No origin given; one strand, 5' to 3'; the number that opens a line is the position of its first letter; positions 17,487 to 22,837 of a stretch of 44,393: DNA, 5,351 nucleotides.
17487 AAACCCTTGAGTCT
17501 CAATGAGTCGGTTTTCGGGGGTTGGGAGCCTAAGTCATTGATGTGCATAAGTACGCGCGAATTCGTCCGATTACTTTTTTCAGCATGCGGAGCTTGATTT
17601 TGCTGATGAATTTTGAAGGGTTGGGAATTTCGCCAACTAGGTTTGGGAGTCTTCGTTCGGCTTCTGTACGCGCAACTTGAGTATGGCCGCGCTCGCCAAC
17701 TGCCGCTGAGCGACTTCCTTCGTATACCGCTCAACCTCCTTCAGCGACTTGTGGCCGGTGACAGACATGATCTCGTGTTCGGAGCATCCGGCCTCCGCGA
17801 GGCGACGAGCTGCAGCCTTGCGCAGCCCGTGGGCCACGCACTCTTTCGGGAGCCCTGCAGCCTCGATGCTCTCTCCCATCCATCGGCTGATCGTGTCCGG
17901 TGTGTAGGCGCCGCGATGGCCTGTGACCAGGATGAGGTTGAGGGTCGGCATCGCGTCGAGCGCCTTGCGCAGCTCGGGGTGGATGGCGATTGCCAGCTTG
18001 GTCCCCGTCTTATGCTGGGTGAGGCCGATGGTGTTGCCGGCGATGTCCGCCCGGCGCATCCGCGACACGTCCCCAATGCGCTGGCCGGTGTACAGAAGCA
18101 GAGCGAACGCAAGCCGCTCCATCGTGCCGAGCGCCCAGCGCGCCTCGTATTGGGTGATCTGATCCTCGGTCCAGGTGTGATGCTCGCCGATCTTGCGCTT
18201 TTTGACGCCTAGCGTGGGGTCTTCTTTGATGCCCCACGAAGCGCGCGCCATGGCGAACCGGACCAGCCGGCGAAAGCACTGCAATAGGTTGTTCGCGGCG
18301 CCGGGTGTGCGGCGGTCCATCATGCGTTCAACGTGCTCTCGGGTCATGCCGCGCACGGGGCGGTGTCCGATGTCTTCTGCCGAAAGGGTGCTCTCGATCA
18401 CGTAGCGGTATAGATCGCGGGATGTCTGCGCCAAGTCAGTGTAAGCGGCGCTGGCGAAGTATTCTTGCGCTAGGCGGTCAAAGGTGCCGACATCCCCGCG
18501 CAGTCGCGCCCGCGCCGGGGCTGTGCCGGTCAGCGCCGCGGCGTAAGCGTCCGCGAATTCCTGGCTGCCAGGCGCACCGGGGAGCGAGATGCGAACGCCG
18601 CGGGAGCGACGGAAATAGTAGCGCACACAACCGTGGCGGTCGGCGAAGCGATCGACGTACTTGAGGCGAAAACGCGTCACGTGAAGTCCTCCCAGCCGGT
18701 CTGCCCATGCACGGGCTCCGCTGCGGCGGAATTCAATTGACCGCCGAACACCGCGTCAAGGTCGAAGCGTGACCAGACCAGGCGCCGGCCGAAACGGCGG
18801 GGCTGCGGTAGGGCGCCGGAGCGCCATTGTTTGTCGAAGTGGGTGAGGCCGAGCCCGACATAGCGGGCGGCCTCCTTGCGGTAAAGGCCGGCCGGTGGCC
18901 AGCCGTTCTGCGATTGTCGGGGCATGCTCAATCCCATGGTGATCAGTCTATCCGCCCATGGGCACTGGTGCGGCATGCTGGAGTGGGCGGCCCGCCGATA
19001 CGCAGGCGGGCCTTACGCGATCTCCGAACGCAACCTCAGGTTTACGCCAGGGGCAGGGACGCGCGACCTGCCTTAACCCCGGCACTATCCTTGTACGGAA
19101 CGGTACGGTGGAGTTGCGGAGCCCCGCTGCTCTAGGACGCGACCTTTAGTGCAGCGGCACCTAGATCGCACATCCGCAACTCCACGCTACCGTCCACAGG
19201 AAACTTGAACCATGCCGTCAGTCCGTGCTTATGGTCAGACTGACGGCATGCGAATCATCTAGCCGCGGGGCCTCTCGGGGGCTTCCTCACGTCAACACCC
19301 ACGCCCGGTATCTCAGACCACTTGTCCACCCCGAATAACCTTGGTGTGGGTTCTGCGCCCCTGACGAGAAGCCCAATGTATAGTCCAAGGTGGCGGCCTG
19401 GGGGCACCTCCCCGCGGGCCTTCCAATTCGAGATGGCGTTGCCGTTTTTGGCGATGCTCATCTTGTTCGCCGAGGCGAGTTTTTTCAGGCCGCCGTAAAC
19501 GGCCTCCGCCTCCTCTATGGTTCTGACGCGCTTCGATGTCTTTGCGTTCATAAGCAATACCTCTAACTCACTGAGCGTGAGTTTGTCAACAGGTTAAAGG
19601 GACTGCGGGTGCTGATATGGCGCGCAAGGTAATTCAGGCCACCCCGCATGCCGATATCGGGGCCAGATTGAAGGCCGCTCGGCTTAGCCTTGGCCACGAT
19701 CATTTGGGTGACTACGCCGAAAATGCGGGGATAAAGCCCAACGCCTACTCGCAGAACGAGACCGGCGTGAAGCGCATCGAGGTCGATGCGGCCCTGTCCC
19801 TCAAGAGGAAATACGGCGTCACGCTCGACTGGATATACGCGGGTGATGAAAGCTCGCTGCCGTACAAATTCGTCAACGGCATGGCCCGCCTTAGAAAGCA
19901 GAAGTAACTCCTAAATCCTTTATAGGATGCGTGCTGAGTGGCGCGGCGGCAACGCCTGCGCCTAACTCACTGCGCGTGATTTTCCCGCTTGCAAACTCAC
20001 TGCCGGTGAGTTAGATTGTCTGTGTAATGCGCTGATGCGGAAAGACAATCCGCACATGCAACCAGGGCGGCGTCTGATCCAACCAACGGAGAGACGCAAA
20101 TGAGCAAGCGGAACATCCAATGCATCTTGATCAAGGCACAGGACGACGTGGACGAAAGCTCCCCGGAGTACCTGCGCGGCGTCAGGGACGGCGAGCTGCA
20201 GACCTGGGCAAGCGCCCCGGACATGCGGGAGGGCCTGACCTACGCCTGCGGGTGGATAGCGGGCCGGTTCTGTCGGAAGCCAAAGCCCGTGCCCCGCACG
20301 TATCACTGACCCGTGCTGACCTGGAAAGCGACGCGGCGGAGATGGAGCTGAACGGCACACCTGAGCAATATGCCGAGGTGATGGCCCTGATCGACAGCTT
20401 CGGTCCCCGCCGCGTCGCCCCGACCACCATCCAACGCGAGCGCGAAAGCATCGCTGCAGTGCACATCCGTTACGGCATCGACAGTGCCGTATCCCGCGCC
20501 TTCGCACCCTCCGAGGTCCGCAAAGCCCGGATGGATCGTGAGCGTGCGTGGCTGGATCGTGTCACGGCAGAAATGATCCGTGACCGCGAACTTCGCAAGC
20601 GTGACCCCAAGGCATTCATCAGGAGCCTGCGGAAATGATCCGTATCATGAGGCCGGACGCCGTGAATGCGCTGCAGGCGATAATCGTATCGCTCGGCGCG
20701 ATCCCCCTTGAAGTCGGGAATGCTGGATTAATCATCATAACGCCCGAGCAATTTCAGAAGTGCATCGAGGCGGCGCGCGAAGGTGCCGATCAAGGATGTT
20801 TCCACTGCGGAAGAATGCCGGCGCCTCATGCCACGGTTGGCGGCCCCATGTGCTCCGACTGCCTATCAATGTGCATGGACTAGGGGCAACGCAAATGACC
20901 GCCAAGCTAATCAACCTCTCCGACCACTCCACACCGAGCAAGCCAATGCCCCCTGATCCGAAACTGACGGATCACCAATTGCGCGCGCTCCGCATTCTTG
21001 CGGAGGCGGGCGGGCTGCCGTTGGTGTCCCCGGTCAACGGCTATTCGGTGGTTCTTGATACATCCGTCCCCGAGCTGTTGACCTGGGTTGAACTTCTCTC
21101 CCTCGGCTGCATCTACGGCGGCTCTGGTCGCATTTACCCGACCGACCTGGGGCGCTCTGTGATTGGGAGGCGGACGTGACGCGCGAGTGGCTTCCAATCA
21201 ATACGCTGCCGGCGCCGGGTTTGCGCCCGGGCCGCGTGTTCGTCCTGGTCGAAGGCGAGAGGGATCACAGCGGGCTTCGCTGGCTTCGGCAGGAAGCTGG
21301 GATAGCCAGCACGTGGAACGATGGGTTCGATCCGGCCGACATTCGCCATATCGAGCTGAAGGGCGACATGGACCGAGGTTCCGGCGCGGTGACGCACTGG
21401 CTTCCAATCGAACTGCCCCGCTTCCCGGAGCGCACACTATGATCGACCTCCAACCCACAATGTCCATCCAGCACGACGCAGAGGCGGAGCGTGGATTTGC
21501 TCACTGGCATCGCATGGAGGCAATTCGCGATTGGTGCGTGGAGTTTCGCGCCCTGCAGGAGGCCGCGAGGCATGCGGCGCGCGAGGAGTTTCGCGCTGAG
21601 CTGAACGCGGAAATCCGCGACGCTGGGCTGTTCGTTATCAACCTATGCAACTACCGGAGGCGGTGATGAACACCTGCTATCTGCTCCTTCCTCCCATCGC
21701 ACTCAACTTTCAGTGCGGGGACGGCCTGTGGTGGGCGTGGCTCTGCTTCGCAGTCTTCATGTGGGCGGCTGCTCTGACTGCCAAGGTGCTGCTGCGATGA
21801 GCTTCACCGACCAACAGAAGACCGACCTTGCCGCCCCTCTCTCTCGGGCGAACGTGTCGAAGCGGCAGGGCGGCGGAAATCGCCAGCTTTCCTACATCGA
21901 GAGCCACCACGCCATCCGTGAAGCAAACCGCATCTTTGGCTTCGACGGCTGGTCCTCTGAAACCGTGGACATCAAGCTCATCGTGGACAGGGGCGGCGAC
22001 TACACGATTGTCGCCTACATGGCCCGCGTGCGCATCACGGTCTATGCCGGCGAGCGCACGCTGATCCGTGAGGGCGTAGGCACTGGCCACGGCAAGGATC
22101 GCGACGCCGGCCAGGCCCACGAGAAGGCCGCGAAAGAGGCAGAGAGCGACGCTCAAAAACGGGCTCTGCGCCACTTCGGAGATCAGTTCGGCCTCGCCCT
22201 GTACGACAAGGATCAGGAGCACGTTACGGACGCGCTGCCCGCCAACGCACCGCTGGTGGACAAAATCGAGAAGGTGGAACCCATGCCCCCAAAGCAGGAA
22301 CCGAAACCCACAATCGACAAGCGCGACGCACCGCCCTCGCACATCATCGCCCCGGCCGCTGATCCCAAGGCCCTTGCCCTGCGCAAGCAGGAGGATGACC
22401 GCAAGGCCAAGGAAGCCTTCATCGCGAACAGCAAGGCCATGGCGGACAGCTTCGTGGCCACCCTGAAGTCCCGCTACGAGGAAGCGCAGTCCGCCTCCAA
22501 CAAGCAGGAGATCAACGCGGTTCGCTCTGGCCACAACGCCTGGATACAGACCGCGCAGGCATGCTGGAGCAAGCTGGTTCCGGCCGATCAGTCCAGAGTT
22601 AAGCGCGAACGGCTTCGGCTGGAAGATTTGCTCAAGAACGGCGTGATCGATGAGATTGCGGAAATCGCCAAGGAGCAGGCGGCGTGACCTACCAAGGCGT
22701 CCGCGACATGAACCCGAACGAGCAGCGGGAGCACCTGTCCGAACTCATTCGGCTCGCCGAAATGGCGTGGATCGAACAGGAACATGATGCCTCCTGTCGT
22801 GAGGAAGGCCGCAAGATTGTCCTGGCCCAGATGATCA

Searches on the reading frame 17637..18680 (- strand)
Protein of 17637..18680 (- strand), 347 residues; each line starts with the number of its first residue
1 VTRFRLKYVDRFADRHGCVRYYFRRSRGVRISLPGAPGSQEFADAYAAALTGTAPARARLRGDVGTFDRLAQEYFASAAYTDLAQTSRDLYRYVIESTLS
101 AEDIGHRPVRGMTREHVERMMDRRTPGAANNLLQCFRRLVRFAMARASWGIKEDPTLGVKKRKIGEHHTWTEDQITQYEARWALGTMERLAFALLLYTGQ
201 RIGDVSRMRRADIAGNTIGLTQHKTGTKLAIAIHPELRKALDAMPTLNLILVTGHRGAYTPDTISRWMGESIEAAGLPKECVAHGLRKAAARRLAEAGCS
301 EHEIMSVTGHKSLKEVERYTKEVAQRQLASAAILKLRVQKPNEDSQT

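Call 55: search_protein_families(library=phrogs, proteins=[window:17637-18680:-], max_evalue=0.001)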
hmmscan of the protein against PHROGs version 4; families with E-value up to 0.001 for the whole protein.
window:17637-18680:- (347 aa): 4 families
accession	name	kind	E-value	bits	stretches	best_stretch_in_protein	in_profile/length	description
phrog_1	-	integration and excision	1.7e-43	150.8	1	16-333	119-447/611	integrase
phrog_216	-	integration and excision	2.7e-23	83.5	1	169-326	55-228/301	integrase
phrog_7244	-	integration and excision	1.5e-10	41.8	1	102-233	108-243/263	integrase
phrog_25190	-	integration and excision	0.00029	22.2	1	280-320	46-86/109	integrase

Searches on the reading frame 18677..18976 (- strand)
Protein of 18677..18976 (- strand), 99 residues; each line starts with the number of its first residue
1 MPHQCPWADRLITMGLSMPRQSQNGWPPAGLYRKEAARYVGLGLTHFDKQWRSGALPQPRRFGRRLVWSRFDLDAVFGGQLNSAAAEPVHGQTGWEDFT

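Call 55: search_protein_families(library=phrogs, proteins=[window:18677-18976:-], max_evalue=0.001)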
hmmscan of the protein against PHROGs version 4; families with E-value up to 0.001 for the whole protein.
window:18677-18976:- (99 aa): 1 family
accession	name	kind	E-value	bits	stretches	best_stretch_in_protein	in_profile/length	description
phrog_25900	-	transcription regulation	1.2e-06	29.3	1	26-77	13-65/83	transcriptional regulator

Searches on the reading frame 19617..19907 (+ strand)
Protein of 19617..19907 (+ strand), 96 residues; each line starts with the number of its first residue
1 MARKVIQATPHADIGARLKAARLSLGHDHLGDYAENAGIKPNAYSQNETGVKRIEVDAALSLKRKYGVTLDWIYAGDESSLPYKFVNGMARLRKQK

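Call 55: search_protein_families(library=phrogs, proteins=[window:19617-19907:+], max_evalue=0.001)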
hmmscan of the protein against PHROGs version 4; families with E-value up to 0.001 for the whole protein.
window:19617-19907:+ (96 aa): 4 families
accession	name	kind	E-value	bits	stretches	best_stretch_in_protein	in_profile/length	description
phrog_2328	-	transcription regulation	1.7e-08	35.3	1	5-80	6-81/128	transcriptional repressor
phrog_2967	-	transcription regulation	3.4e-05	24.5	1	11-81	8-77/225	transcriptional regulator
phrog_8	-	transcription regulation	0.0002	21.9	1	32-80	175-222/346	transcriptional regulator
phrog_4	-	transcription regulation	0.00074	19.6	1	13-80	136-198/400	transcriptional repressor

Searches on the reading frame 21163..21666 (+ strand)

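Call 44: search_protein_families(library=pfam, proteins=[window:21163-21666:+], max_evalue=0.001)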
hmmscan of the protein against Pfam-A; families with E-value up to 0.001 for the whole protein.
window:21163-21666:+ (167 aa): 0 families

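Call 76: search_protein_families(library=pfam, proteins=[window:21163-21666:+], max_evalue=10)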
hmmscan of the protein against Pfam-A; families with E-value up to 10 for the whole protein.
window:21163-21666:+ (167 aa): 1 family
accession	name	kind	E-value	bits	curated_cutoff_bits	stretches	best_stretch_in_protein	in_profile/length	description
PF13670.12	PepSY_2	-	0.17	12.3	24.3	1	95-134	27-64/83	Peptidase propeptide and YPEB domain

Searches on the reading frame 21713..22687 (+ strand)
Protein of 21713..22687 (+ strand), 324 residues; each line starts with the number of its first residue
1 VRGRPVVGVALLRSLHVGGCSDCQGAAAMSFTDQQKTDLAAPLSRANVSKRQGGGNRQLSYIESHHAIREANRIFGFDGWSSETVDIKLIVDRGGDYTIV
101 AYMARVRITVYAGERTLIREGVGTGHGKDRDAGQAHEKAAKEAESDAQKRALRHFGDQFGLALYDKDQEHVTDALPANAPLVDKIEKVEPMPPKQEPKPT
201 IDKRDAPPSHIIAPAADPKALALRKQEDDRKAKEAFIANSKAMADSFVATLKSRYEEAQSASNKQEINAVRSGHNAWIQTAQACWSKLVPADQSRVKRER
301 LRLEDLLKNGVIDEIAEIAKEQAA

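Call 44: search_protein_families(library=pfam, proteins=[window:21713-22687:+], max_evalue=0.001)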
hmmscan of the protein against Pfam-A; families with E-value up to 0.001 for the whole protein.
window:21713-22687:+ (324 aa): 1 family
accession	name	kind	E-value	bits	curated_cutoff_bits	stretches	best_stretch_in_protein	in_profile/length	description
PF04098.21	Rad52_Rad22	-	9.9e-38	129.9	20.3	1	34-174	4-145/153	Rad52/22 family double-strand break repair protein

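Call 55: search_protein_families(library=phrogs, proteins=[window:21713-22687:+], max_evalue=0.001)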
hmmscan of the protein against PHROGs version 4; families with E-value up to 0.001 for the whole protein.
window:21713-22687:+ (324 aa): 2 families
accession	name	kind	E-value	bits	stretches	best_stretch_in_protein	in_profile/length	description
phrog_26464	-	DNA, RNA and nucleotide metabolism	1.1e-16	62.3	1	24-219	24-223/380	DNA repair protein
phrog_37089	-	other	4.3e-09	37.2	1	46-167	29-156/268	recombinase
